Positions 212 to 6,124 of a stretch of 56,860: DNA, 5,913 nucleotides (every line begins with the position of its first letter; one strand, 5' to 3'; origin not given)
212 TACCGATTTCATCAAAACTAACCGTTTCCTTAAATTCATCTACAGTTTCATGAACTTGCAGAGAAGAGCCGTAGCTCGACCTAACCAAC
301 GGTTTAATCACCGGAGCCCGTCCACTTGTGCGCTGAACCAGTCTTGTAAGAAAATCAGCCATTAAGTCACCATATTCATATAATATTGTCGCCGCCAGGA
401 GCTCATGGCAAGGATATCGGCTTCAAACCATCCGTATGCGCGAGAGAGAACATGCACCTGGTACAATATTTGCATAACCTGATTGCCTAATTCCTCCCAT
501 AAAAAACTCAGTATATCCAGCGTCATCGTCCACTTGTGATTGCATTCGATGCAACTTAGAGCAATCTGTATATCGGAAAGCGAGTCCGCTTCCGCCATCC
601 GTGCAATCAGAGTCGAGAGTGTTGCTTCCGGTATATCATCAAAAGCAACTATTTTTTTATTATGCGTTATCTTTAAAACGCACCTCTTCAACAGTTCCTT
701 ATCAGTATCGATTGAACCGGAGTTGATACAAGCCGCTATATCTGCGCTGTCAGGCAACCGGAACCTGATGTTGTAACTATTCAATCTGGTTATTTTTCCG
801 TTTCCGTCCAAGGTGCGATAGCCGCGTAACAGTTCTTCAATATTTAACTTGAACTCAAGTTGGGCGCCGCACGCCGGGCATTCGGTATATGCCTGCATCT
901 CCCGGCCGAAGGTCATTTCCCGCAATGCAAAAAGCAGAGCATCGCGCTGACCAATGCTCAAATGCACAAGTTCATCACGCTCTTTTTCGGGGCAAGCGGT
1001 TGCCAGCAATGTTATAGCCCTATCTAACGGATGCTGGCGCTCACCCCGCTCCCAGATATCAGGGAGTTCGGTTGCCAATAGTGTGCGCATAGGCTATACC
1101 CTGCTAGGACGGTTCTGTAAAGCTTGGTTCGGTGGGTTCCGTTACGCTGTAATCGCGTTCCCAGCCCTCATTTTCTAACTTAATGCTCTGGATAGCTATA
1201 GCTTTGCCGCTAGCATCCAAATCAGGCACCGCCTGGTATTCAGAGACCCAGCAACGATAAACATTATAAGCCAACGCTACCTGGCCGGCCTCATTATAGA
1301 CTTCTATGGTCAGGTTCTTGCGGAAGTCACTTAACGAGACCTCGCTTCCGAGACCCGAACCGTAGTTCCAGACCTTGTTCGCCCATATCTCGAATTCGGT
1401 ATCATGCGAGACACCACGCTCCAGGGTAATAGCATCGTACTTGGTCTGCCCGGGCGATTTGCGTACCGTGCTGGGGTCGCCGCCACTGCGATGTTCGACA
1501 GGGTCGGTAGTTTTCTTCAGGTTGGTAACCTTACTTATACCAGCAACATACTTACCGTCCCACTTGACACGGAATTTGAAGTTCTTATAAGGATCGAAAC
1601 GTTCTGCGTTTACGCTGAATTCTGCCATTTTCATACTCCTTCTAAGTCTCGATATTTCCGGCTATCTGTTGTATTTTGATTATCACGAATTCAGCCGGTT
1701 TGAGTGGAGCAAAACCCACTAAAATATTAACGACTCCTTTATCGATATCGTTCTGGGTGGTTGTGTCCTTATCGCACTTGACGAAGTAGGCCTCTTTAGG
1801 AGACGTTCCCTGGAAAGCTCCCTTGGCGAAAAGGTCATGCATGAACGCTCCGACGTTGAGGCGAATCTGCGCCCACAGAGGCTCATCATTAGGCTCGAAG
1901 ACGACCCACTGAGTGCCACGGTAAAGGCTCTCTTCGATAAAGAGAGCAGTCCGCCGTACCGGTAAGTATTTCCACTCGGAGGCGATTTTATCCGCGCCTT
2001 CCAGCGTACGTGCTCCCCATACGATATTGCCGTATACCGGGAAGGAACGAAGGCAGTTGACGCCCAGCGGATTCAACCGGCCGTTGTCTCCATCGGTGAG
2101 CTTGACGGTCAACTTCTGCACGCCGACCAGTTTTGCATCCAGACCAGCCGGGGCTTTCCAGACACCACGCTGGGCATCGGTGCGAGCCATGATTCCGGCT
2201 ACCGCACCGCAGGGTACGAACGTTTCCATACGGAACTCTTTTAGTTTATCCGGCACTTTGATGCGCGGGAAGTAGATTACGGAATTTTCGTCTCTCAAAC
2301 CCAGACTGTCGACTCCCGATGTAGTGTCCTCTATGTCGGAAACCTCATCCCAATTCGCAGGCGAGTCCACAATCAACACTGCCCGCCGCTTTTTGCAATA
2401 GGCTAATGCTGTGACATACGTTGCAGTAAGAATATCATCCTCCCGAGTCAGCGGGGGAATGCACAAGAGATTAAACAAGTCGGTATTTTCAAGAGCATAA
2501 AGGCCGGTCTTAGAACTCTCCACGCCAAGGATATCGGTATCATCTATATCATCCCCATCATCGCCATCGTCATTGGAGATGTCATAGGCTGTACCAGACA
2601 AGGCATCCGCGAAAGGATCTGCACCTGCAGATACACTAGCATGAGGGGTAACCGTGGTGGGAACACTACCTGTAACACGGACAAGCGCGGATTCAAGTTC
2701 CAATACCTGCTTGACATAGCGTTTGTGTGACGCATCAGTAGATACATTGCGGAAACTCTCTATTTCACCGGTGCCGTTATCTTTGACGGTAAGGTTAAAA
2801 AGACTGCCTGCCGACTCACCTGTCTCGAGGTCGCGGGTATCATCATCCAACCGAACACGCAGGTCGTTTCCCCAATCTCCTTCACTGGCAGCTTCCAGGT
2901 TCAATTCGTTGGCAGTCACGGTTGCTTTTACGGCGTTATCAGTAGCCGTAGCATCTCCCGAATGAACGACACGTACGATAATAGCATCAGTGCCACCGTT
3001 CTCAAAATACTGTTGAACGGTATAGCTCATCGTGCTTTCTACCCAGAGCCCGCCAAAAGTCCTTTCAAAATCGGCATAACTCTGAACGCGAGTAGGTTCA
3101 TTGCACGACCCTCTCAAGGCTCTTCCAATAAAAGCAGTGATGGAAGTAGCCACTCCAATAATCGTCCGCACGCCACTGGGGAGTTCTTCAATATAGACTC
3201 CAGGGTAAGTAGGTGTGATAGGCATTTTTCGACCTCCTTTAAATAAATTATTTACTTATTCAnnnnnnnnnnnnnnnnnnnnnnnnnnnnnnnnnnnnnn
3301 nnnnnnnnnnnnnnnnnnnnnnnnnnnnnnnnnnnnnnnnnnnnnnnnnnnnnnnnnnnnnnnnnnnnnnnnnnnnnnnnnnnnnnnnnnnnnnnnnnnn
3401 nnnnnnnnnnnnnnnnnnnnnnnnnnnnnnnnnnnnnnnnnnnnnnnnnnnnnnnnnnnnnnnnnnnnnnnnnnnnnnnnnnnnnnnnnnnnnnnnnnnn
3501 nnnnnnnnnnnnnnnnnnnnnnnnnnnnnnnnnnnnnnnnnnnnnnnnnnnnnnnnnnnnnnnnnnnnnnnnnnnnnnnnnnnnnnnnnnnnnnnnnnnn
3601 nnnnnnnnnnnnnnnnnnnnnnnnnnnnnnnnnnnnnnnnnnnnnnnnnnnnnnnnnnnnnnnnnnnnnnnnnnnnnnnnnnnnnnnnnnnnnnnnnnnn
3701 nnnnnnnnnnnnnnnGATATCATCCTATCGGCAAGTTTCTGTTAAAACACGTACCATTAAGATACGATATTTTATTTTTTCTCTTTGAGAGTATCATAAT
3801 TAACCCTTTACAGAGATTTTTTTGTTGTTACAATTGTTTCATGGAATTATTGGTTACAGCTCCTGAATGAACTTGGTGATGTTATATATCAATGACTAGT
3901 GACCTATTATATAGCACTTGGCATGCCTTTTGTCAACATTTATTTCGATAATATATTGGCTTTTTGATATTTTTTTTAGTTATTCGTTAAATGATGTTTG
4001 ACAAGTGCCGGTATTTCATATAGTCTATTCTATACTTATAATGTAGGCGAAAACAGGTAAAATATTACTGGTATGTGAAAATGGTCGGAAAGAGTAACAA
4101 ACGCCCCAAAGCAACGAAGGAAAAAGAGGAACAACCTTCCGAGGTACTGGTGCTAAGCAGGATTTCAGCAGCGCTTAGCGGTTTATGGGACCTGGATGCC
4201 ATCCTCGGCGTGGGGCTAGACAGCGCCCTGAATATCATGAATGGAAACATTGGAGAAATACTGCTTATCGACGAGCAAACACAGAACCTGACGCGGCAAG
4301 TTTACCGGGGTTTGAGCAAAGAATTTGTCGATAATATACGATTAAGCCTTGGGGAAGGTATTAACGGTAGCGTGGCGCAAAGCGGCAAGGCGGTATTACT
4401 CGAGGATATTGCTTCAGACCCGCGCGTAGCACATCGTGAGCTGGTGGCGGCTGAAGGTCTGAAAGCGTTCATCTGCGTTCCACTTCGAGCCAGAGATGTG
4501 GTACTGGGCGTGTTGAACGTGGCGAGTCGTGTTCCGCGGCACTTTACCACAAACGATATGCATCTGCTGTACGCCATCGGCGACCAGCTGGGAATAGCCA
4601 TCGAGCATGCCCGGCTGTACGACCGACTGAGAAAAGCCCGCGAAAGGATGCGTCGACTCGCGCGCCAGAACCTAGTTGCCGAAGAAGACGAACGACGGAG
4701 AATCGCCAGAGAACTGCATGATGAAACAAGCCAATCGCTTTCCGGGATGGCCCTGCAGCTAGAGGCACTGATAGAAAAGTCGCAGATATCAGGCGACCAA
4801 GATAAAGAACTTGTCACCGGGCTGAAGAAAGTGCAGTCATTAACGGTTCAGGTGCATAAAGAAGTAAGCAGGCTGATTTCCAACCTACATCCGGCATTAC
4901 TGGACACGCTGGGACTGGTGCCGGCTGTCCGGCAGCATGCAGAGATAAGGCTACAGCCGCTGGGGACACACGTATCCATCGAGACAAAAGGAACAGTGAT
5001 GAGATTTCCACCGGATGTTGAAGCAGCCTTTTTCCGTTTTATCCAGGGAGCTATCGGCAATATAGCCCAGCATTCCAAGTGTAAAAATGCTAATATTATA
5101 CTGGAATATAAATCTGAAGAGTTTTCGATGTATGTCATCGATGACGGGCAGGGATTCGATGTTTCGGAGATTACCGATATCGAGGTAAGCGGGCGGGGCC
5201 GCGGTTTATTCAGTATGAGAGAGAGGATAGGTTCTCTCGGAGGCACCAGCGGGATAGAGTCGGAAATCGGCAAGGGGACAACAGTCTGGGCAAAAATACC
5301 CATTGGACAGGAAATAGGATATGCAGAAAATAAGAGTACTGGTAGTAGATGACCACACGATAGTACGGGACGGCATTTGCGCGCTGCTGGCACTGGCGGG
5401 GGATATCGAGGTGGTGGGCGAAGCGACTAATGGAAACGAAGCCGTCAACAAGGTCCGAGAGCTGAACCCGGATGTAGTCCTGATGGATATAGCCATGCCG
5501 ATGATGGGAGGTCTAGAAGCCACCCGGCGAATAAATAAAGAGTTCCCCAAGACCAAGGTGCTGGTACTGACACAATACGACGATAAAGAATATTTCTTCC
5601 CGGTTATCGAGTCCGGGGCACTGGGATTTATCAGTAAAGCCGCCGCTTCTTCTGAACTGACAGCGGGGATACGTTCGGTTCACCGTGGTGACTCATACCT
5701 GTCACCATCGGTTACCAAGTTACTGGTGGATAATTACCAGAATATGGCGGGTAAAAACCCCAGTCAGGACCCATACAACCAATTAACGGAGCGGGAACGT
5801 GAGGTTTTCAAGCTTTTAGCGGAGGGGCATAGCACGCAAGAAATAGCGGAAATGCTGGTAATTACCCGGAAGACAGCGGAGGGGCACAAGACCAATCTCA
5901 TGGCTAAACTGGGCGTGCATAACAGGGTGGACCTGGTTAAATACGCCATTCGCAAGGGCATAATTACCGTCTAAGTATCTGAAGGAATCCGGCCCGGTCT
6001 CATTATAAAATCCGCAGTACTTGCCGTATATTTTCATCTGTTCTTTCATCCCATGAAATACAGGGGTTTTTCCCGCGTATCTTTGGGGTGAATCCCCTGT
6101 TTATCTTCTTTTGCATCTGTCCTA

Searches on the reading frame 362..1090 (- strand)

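Call 31: search_protein_families(library=pfam, proteins=[window:362-1090:-])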
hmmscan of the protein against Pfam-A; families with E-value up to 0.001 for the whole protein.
window:362-1090:- (242 aa): 1 family
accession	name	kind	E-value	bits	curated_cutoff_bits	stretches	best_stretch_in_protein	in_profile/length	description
PF12322.14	T4_baseplate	-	1.1e-17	64.9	24.5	1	18-191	37-211/219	T4 bacteriophage base plate protein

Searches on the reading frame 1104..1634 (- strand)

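Call 31: search_protein_families(library=pfam, proteins=[window:1104-1634:-])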
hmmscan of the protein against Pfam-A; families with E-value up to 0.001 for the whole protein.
window:1104-1634:- (176 aa): 1 family
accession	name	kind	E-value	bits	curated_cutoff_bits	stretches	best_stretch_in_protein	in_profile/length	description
PF06841.18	Phage_T4_gp19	-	3.1e-44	150.5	28.2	1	17-159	1-134/134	T4-like virus tail tube protein gp19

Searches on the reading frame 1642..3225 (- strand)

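Call 31: search_protein_families(library=pfam, proteins=[window:1642-3225:-])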
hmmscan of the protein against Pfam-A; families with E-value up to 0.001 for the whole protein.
window:1642-3225:- (527 aa): 2 families
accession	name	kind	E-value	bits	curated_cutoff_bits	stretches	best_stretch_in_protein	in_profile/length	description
PF17482.7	Phage_sheath_1C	-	1.2e-11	45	26.9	1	416-520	4-103/104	Phage tail sheath C-terminal domain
PF04984.19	Phage_sheath_1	-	9.1e-10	39.1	31.4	1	242-408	12-168/168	Phage tail sheath protein subtilisin-like domain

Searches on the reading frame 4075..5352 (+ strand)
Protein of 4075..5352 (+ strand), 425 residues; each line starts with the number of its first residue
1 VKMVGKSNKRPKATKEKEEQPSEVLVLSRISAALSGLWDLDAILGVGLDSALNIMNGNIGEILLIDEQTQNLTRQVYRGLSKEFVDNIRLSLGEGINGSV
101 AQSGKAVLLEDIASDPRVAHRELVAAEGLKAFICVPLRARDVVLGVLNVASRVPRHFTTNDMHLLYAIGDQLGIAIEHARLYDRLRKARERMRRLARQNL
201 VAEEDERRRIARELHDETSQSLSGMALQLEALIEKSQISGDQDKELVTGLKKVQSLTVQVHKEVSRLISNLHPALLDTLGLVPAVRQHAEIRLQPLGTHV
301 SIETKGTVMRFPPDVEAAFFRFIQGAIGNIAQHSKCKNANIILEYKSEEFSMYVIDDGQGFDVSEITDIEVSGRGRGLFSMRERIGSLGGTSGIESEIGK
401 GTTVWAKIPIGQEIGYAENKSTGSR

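Call 3: search_protein_families(library=pfam, proteins=[window:4075-5352:+])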
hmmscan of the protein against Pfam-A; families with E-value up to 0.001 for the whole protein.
window:4075-5352:+ (425 aa): 5 families
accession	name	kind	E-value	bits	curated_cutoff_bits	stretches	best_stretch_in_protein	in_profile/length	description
PF13185.12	GAF_2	-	2.1e-21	77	28.6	1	39-177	3-136/136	GAF domain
PF01590.32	GAF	-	4e-17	63.4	22.4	1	40-176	2-133/133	GAF domain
PF07730.19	HisKA_3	-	7.2e-13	49.3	24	1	206-275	1-67/68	Histidine kinase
PF02518.31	HATPase_c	-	3.1e-10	40.9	26.4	1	317-410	4-109/111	Histidine kinase-, DNA gyrase B-, and HSP90-like ATPase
PF13492.12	GAF_3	-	1.5e-09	38.8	27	1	41-178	3-129/129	GAF domain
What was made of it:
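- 4075..5352 (+): GAF-HisKA_3-HATPase sensor histidine kinase, an associated regulator rather than part of the enzyme. Pfam (call 3).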

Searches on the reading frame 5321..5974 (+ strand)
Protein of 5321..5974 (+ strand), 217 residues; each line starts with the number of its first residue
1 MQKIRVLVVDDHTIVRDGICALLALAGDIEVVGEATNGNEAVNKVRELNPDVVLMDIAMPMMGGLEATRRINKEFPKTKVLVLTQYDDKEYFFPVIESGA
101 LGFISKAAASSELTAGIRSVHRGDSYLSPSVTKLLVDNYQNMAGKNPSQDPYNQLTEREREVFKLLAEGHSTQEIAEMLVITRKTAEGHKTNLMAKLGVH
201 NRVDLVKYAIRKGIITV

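Call 3: search_protein_families(library=pfam, proteins=[window:5321-5974:+])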
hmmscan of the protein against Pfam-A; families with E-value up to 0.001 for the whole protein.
window:5321-5974:+ (217 aa): 4 families
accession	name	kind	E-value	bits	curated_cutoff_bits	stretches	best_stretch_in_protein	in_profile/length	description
PF00072.30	Response_reg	-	1.8e-27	96.1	30.2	1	6-117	1-110/111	Response regulator receiver domain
PF00196.25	GerE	-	3.2e-19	68.7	23.5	1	154-209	2-57/57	Bacterial regulatory proteins, luxR family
PF08281.18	Sigma70_r4_2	-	1.3e-06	28.3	25.7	1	153-189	9-46/54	Sigma-70, region 4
PF04545.22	Sigma70_r4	-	0.00041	20.2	24.1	1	154-186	4-37/50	Sigma-70, region 4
